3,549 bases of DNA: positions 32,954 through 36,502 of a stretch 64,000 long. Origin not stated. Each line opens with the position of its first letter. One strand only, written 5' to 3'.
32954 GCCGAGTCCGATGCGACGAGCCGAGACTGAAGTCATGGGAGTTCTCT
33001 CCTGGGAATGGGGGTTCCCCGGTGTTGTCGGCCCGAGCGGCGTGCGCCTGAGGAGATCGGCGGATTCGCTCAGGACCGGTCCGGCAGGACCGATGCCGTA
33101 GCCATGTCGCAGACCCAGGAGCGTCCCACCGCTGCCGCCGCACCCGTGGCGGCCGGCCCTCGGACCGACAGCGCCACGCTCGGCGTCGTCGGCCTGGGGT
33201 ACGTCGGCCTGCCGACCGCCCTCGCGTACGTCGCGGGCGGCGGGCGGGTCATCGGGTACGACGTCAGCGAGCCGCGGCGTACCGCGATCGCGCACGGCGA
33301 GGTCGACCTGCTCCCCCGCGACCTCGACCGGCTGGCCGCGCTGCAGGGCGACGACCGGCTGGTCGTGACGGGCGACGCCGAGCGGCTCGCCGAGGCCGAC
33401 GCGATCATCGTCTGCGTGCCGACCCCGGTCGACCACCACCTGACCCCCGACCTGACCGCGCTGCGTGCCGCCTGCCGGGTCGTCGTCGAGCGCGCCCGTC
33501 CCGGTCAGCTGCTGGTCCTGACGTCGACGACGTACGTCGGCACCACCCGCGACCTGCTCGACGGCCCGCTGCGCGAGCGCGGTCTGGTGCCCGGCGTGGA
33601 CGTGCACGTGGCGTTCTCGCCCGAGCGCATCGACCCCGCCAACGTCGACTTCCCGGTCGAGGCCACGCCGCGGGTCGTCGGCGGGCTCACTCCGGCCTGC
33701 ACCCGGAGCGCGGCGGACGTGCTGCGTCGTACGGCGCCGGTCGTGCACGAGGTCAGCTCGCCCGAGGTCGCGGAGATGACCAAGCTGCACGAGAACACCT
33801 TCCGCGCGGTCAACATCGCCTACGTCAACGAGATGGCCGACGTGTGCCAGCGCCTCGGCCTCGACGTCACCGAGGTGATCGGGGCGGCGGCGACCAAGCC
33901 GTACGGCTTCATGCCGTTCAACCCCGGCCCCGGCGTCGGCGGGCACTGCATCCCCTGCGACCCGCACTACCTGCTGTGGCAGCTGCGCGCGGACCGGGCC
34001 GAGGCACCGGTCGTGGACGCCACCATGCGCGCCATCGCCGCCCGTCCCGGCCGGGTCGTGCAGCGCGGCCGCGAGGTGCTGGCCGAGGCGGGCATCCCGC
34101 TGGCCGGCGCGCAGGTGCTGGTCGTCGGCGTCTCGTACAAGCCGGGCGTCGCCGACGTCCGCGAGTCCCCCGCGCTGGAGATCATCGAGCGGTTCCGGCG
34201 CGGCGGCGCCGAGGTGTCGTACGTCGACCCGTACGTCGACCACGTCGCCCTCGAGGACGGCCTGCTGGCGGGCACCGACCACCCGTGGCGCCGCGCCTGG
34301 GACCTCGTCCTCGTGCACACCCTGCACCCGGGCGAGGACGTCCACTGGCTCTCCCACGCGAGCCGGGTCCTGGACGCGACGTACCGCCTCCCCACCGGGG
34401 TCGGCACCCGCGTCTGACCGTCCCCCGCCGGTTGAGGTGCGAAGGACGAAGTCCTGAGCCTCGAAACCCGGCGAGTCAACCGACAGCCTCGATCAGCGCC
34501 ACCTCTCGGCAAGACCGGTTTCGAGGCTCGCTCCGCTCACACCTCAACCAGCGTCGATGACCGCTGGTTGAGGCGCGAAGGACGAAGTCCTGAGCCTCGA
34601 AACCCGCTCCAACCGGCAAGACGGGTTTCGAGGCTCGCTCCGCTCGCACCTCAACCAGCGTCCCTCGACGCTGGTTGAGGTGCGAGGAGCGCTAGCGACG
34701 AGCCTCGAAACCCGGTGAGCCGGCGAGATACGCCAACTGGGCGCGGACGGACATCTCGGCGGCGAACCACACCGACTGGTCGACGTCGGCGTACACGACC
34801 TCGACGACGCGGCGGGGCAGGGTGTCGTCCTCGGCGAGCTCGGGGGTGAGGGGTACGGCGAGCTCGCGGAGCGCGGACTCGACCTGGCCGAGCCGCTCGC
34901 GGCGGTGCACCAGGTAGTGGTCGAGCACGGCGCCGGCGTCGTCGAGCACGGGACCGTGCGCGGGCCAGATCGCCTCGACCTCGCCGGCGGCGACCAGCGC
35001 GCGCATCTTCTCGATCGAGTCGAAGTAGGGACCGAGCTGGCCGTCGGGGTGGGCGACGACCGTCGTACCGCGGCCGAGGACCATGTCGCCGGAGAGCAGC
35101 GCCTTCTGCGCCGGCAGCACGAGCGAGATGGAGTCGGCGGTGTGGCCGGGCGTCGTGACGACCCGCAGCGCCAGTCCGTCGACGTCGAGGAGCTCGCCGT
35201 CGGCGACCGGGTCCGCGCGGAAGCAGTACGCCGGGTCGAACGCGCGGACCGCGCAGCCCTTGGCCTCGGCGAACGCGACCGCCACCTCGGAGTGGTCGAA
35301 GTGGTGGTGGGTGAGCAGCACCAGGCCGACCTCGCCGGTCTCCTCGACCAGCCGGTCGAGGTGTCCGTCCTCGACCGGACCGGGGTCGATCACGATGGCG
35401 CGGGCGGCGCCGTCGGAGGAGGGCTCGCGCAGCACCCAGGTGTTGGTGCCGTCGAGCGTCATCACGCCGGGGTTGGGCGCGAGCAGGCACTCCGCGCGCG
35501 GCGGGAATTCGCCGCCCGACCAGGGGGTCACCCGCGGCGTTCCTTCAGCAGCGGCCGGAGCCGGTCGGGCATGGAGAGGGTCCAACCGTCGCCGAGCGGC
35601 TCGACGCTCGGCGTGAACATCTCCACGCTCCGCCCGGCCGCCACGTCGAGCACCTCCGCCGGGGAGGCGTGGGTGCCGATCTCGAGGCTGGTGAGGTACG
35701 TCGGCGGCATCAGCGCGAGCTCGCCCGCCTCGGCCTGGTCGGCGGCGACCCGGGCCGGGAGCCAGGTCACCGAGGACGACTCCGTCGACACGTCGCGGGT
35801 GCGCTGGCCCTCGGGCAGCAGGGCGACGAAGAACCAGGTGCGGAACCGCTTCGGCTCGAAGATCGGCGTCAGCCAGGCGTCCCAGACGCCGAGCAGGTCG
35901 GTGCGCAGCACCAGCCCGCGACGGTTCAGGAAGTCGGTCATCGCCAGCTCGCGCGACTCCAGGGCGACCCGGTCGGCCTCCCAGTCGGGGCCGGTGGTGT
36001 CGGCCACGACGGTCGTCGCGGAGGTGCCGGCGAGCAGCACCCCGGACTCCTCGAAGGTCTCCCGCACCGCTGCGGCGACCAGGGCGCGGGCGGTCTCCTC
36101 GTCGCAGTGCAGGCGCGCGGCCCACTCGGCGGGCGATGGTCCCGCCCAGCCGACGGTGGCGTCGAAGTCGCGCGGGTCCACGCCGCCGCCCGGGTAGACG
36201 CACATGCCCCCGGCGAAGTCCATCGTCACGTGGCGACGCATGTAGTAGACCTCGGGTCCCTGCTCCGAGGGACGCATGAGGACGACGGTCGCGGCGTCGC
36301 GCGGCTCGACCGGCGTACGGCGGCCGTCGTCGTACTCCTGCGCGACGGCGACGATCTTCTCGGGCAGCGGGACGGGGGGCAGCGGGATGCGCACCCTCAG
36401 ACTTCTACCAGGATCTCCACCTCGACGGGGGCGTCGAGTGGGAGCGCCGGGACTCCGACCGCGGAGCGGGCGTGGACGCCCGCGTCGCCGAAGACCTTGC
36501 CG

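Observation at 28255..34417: Four-gene putative exopolysaccharide module inserted into a conserved crp-MBL hydrolase backbone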

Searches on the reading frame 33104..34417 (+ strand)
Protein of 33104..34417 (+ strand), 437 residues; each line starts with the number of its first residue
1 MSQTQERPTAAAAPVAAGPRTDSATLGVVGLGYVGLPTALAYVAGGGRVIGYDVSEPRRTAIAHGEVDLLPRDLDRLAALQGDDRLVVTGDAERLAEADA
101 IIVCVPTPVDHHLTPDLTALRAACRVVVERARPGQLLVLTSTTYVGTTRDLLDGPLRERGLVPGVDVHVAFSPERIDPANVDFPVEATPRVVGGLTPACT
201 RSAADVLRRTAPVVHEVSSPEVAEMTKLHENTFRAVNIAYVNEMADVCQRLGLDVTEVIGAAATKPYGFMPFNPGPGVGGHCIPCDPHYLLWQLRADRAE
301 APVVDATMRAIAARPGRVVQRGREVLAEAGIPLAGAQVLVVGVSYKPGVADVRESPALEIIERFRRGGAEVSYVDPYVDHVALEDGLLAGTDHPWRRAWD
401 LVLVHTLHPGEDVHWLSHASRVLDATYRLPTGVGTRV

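Call 7: search_protein_families(library=pfam, proteins=[window:33104-34417:+], max_evalue=0.01)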
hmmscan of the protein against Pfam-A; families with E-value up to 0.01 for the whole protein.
window:33104-34417:+ (437 aa): 5 families
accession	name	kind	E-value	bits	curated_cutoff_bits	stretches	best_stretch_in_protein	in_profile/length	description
PF03721.20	UDPG_MGDP_dh_N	-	3.7e-33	115.1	27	1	26-203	3-183/187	UDP-glucose/GDP-mannose dehydrogenase family, NAD binding domain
PF00984.24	UDPG_MGDP_dh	-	2.8e-30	104.7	25.4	1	222-308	2-89/94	UDP-glucose/GDP-mannose dehydrogenase family, central domain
PF03720.21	UDPG_MGDP_dh_C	-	2.7e-13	50.6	30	1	339-385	1-47/103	UDP-glucose/GDP-mannose dehydrogenase family, UDP binding domain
PF03446.21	NAD_binding_2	-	0.00019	21.9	21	1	26-152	2-104/161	NAD binding domain of 6-phosphogluconate dehydrogenase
PF02826.25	2-Hacid_dh_C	-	0.0018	18.1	25.1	0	18-62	31-75/178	D-isomer specific 2-hydroxyacid dehydrogenase, NAD binding domain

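Call 8: search_protein_families(library=ncbifam, proteins=[window:33104-34417:+], max_evalue=0.001)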
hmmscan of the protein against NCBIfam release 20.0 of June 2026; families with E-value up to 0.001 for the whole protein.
window:33104-34417:+ (437 aa): 7 families
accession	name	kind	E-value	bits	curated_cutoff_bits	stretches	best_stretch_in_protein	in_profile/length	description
TIGR03026.1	NDP-sugDHase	subfamily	7.1e-104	347.8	189.8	1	25-414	2-395/413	nucleotide sugar dehydrogenase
NF040825.1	UDPMaNacDH_Arch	equivalog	4.9e-61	206.8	750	1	26-385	3-360/418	UDP-N-acetyl-D-mannosamine dehydrogenase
NF008286.0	PRK11064.1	equivalog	5.4e-61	206.4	459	1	24-381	4-367/420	UDP-N-acetyl-D-mannosamine dehydrogenase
NF011729.0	PRK15182.1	equivalog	5.7e-44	150.6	592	1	22-380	5-359/425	Vi polysaccharide biosynthesis UDP-N-acetylglucosamine C-6 dehydrogenase TviB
NF041297.1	UDPGDh_AglM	equivalog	2.3e-39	135.6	670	1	26-377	3-358/429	UDP-glucose 6-dehydrogenase AglM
NF047673.2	TeichurnBiosyTuaD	equivalog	1.1e-33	117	700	1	26-380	4-355/439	UDP-glucose 6-dehydrogenase TuaD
NF011631.0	PRK15057.1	equivalog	8.5e-12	44.9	757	1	27-379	4-340/388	UDP-glucose 6-dehydrogenase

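Call 18: search_solved_structures(query=window:33104-34417:+, max_evalue=1e-20)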
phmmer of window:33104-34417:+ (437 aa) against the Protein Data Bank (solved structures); distinct sequences matched with E-value up to 1e-20: 11.
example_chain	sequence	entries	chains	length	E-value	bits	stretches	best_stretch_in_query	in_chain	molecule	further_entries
4r16_A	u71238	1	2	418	1.4e-54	188.8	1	26-395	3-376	418aa long hypothetical UDP-N-acetyl-D-mannosaminuronic acid dehydrogenase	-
3ojl_A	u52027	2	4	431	3.8e-47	164.2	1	24-381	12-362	Cap5O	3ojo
4xr9_A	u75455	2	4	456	2e-38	135.5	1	26-381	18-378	CalS8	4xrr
3g79_A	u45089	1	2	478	1.8e-34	122.5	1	25-380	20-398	NDP-N-acetyl-D-galactosaminuronic acid dehydrogenase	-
4a7p_A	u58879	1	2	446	5.5e-32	114.3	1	23-377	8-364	UDP-GLUCOSE DEHYDROGENASE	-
3vtf_A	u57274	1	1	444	2.3e-28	102.4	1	22-378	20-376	UDP-glucose 6-dehydrogenase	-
3gg2_A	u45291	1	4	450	6.3e-27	97.6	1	25-378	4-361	Sugar dehydrogenase, UDP-glucose/GDP-mannose dehydrogenase family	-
1mfz_A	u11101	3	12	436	9.1e-26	93.8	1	26-381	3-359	GDP-mannose 6-dehydrogenase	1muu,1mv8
2y0e_A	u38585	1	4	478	1.8e-23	86.2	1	23-395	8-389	UDP-GLUCOSE DEHYDROGENASE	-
2y0d_A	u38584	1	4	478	3.2e-22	82.1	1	23-395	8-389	UDP-GLUCOSE DEHYDROGENASE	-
2y0c_A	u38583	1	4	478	3.4e-22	82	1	23-395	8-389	UDP-GLUCOSE DEHYDROGENASE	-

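Call 90: find_homologous_proteins(query=window:33104-34417:+, max_evalue=1e-40)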
Query window:33104-34417:+ (437 aa): 8000 proteins with E <= 1e-40 among 8000 candidates; the best 120 are listed.
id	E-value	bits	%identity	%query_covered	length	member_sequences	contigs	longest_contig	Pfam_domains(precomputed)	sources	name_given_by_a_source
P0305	2.2e-287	971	100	100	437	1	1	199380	PF00984.25,PF03721.21,PF03720.23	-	-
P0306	1.5e-283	958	99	100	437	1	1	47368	PF00984.25,PF03721.21,PF03720.23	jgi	jgi:UDP-N-acetyl-D-glucosamine dehydrogenase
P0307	3.5e-277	937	96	100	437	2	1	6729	PF00984.25,PF03721.21,PF03720.23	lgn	-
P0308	1.2e-251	853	88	100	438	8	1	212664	PF00984.25,PF03721.21,PF03720.23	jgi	jgi:nucleotide sugar dehydrogenase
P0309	1.0e-250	850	87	100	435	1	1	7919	PF00984.25,PF03721.21,PF03720.23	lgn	-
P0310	2.5e-249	845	87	100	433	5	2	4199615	PF00984.25,PF03721.21,PF03720.23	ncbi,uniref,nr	ncbi:nucleotide sugar dehydrogenase [Nocardioides lianchengensis]|uniref:Nucleotide sugar dehydrogen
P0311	2.0e-247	839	86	100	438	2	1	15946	PF00984.25,PF03446.22,PF03721.21,PF03720.23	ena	-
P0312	3.4e-238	809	86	98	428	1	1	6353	PF00984.25,PF03721.21,PF03720.23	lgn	-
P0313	2.6e-222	756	79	100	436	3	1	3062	PF00984.25,PF03721.21,PF03720.23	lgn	-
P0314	2.6e-213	727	78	98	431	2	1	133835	PF00984.25,PF03446.22,PF03721.21,PF03720.23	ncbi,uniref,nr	ncbi:nucleotide sugar dehydrogenase [Nocardioides caeni]|uniref:Nucleotide sugar dehydrogenase n=1 T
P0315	5.7e-189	647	72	95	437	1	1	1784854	PF00984.25,PF03721.21,PF03720.23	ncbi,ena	-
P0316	1.2e-188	645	73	94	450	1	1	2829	PF00984.25,PF03721.21,PF03720.23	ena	-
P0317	1.5e-185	635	71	96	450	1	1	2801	PF00984.25,PF03721.21,PF03720.23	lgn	-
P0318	2.2e-174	598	69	92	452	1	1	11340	PF00984.25,PF03721.21,PF03720.23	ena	-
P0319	4.3e-161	555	64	94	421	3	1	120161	PF00984.25,PF03446.22,PF03721.21,PF03720.23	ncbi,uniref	ncbi:nucleotide sugar dehydrogenase [Kitasatospora sp. NPDC002227]|uniref:nucleotide sugar dehydroge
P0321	6.1e-159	548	64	95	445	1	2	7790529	PF00984.25,PF03446.22,PF03721.21,PF03720.23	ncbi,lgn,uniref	ncbi:nucleotide sugar dehydrogenase [Kitasatospora sp. McL0602]|uniref:nucleotide sugar dehydrogenas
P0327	1.8e-157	543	61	94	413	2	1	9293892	PF00984.25,PF03721.21,PF03720.23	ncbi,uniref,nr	ncbi:nucleotide sugar dehydrogenase [Actinoplanes sp. OR16]|uniref:nucleotide sugar dehydrogenase n=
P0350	3.5e-153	529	64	94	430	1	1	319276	PF00984.25,PF03446.22,PF03721.21,PF03720.23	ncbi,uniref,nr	ncbi:nucleotide sugar dehydrogenase [Cryptosporangium phraense]|uniref:Nucleotide sugar dehydrogenas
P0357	1.1e-152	527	63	94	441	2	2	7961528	PF00984.25,PF03721.21,PF03720.23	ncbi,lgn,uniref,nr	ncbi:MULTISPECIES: nucleotide sugar dehydrogenase [unclassified Streptomyces]|uniref:nucleotide suga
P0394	4.6e-151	522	61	98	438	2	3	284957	PF00984.25,PF03446.22,PF03721.21,PF03720.23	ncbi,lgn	ncbi:MAG: nucleotide sugar dehydrogenase [Mycolicibacterium sp.]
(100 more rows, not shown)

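Call 91: find_encoding_contigs(protein=P0357, flank=8000, max_places=1)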
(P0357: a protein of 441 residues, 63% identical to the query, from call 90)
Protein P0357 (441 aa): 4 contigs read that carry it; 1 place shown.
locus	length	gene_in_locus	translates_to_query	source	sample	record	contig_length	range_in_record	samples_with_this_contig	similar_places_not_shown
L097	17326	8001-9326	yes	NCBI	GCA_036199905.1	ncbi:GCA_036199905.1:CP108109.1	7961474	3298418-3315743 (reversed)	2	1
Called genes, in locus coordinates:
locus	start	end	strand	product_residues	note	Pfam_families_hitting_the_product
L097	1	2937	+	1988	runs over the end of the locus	-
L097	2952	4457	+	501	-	-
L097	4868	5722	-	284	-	PF01464:SLT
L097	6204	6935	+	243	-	-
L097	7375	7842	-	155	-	PF13340:DUF4096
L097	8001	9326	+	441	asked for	PF03721:UDPG_MGDP_dh_N, PF00984:UDPG_MGDP_dh, PF03720:UDPG_MGDP_dh_C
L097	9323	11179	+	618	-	PF13506:Glyco_transf_21 (weak), PF00535:Glycos_transf_2, PF10111:Glyco_tranf_2_2 (weak), PF13641:Glyco_tranf_2_3, PF03142:Chitin_synth_2, PF01644:Chitin_synth_1 (faint), PF13632:Glyco_trans_2_3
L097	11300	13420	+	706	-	PF01522:Polysacc_deac_1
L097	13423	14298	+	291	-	-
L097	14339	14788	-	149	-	PF00583:Acetyltransf_1, PF13673:Acetyltransf_10, PF13508:Acetyltransf_7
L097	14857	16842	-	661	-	PF00656:Peptidase_C14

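Call 92: find_encoding_contigs(protein=P0321, flank=8000, max_places=1)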
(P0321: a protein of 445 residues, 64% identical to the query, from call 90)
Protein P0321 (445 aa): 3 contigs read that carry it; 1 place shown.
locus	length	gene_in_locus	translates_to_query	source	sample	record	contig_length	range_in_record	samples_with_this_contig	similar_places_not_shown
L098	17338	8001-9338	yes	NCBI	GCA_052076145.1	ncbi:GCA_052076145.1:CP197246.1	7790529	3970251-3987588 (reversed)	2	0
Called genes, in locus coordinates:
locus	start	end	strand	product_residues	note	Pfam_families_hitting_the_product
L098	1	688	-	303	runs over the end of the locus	PF00005:ABC_tran, PF13304:AAA_21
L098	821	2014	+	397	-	PF07730:HisKA_3, PF13581:HATPase_c_2 (faint), PF02518:HATPase_c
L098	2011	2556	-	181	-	PF13302:Acetyltransf_3, PF00583:Acetyltransf_1, PF13523:Acetyltransf_8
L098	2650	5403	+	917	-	PF13191:AAA_16, PF00196:GerE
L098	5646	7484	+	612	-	PF05345:He_PIG, PF02839:CBM_5_12 (weak)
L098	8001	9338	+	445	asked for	PF03446:NAD_binding_2 (weak), PF03721:UDPG_MGDP_dh_N, PF00984:UDPG_MGDP_dh, PF03720:UDPG_MGDP_dh_C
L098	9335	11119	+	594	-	PF13506:Glyco_transf_21, PF13641:Glyco_tranf_2_3, PF00535:Glycos_transf_2, PF01644:Chitin_synth_1 (faint), PF03142:Chitin_synth_2, PF13632:Glyco_trans_2_3 (weak)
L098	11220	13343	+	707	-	PF01522:Polysacc_deac_1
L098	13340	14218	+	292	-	PF06439:3keto-disac_hyd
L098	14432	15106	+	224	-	PF00027:cNMP_binding, PF13545:HTH_Crp_2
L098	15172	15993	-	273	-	PF00753:Lactamase_B, PF17778:WHD_BLACT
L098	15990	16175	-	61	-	-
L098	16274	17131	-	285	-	-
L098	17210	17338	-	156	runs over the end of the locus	PF01042:Ribonuc_L-PSP, PF14588:YjgF_endoribonc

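Call 93: find_encoding_contigs(protein=P0327, flank=8000, max_places=1)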
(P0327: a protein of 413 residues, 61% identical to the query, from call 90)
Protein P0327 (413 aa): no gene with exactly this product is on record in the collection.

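Call 96: find_encoding_contigs(protein=P0394, flank=9000, max_places=1)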
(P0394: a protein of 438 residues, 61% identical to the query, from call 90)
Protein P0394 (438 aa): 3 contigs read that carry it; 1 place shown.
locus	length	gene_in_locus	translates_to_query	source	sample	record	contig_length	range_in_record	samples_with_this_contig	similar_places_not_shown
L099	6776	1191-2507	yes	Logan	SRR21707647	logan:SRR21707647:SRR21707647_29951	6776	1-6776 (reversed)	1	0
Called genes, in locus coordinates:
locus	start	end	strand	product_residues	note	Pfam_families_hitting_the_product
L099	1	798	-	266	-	?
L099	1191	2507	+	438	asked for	PF03446:NAD_binding_2 (weak), PF03721:UDPG_MGDP_dh_N, PF00984:UDPG_MGDP_dh, PF03720:UDPG_MGDP_dh_C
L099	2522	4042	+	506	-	PF13506:Glyco_transf_21 (weak), PF00535:Glycos_transf_2, PF10111:Glyco_tranf_2_2 (weak), PF13641:Glyco_tranf_2_3, PF03142:Chitin_synth_2, PF01644:Chitin_synth_1 (weak), PF13632:Glyco_trans_2_3 (weak)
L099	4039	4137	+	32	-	-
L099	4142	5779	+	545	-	PF01522:Polysacc_deac_1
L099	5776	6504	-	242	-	-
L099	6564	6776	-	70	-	?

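Call 97: find_encoding_contigs(protein=P0350, flank=9000, max_places=1)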
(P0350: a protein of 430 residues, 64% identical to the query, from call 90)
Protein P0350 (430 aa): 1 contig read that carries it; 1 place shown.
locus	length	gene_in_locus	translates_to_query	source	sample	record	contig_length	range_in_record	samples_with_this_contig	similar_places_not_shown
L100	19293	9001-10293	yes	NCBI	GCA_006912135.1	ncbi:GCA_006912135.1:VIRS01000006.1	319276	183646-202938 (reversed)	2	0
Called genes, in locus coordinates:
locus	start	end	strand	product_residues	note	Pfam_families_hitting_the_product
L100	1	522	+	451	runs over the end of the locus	PF00890:FAD_binding_2 (weak), PF01266:DAO, PF01593:Amino_oxidase, PF01946:Thi4 (weak), PF07992:Pyr_redox_2 (faint), PF12831:FAD_oxidored (faint), PF13450:NAD_binding_8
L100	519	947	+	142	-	PF10604:Polyketide_cyc2 (weak)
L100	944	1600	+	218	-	PF00596:Aldolase_II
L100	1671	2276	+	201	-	PF01966:HD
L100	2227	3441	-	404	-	PF07690:MFS_1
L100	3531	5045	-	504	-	PF07690:MFS_1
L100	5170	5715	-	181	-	-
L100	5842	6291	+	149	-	PF00583:Acetyltransf_1, PF13508:Acetyltransf_7, PF13673:Acetyltransf_10, PF08445:FR47 (faint)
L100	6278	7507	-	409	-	PF04542:Sigma70_r2 (weak), PF08281:Sigma70_r4_2, PF20239:DUF6596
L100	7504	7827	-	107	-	PF03795:YCII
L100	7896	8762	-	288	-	PF00561:Abhydrolase_1, PF12146:Hydrolase_4 (weak)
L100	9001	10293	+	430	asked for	PF03446:NAD_binding_2 (weak), PF03721:UDPG_MGDP_dh_N, PF00984:UDPG_MGDP_dh, PF03720:UDPG_MGDP_dh_C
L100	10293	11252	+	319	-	PF01522:Polysacc_deac_1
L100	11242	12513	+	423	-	PF00535:Glycos_transf_2, PF13641:Glyco_tranf_2_3, PF03142:Chitin_synth_2 (weak), PF13632:Glyco_trans_2_3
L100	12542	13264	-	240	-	PF00072:Response_reg, PF04545:Sigma70_r4 (faint), PF08281:Sigma70_r4_2 (weak), PF00196:GerE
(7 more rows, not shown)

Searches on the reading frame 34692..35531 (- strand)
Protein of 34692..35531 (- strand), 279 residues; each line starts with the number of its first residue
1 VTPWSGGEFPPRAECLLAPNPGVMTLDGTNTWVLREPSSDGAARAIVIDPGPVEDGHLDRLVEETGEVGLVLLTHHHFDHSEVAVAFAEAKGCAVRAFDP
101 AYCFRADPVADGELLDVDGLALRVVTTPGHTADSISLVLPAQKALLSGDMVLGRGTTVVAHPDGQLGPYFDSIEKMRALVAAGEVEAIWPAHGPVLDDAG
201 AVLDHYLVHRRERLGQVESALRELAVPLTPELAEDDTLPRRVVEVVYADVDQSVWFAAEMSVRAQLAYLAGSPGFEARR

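Call 7: search_protein_families(library=pfam, proteins=[window:34692-35531:-], max_evalue=0.01)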
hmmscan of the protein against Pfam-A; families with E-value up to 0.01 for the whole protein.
window:34692-35531:- (279 aa): 4 families
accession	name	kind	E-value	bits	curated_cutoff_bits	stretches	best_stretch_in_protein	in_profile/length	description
PF00753.33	Lactamase_B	-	1.1e-14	55.2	22.7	1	25-179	2-187/196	Metallo-beta-lactamase superfamily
PF17778.7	BLACT_WH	-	0.00011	22.6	22.8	1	241-267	4-30/46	Beta-lactamase associated winged helix domain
PF12706.13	Lactamase_B_2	-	0.0026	17.8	27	1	44-89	1-52/200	Beta-lactamase superfamily domain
PF13483.12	Lactamase_B_3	-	0.0049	17.3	24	1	28-127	6-80/160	Beta-lactamase superfamily domain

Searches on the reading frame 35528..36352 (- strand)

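Call 7: search_protein_families(library=pfam, proteins=[window:35528-36352:-], max_evalue=0.01)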
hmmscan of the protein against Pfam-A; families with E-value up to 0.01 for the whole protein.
window:35528-36352:- (274 aa): 1 family
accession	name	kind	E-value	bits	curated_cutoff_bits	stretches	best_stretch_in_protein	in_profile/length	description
PF00293.34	NUDIX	-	8.4e-06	26.3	21.1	0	17-105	2-58/134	NUDIX domain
